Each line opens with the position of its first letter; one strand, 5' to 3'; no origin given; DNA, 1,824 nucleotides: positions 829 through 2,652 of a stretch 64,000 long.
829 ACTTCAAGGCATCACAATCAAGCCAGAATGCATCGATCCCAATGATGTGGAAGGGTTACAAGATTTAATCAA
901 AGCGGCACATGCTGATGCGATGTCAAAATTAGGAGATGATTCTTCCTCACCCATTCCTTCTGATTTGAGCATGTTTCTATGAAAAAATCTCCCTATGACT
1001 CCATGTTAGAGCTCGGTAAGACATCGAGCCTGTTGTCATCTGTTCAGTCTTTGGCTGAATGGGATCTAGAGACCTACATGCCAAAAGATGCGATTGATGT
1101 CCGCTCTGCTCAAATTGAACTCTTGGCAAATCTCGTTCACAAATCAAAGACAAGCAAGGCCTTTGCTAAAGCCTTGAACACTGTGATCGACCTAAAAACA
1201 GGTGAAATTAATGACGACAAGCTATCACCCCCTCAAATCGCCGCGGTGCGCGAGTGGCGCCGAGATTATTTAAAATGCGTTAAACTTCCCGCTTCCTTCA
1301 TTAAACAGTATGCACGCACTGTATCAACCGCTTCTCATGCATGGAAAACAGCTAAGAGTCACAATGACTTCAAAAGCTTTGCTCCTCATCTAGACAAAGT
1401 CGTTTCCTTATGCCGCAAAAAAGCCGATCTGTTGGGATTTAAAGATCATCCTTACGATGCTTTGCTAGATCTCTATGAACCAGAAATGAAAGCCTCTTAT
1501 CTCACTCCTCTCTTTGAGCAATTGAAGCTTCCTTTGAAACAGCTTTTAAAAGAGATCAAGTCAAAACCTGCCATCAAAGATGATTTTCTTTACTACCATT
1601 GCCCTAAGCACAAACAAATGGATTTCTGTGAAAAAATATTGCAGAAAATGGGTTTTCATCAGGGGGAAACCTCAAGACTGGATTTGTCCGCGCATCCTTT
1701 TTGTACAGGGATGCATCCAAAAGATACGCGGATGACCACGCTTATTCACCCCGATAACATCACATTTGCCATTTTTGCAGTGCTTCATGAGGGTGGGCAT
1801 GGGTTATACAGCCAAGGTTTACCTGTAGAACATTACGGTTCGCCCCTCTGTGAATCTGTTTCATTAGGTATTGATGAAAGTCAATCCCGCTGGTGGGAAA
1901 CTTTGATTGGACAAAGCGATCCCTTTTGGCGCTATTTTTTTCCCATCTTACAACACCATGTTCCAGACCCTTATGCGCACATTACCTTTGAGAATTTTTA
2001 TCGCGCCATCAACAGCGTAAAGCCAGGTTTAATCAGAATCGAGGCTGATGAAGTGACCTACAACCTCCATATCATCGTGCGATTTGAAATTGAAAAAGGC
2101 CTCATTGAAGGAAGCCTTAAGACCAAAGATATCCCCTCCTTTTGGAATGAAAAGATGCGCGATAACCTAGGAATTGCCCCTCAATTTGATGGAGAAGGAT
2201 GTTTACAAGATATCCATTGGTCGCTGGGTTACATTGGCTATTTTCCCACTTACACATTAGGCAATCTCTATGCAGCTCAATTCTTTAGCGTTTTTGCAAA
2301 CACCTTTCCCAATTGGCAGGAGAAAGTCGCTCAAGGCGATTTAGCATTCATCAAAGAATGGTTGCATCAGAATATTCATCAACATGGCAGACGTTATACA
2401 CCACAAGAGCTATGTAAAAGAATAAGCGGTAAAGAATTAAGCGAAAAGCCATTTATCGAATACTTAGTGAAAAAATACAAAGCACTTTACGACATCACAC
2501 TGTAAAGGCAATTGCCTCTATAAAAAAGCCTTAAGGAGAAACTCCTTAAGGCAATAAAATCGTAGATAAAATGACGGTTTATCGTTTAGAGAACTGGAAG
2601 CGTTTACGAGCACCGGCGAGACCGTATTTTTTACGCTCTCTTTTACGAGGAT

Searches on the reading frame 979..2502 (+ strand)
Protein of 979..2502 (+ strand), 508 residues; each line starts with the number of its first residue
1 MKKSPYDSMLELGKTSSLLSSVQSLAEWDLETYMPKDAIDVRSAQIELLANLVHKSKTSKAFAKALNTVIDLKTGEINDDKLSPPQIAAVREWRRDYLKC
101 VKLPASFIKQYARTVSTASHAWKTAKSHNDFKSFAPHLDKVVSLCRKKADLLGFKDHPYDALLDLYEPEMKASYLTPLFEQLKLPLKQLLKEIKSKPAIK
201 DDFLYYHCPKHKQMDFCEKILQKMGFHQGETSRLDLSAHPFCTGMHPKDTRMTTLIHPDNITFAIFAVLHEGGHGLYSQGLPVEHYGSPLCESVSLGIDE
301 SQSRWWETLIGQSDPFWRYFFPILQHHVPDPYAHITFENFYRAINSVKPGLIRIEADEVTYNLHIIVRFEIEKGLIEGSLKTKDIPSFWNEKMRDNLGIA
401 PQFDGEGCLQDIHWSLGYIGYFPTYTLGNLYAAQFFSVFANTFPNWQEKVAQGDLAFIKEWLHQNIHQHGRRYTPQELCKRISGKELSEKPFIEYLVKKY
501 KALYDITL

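Call 94: search_protein_families(library=pfam, proteins=[window:979-2502:+], max_evalue=0.00001)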
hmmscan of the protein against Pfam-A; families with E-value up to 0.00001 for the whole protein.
window:979-2502:+ (508 aa): 1 family
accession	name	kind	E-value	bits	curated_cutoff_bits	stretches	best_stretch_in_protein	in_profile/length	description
PF02074.21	Peptidase_M32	-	3.7e-171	570.5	25.1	1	11-500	4-489/489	Carboxypeptidase Taq (M32) metallopeptidase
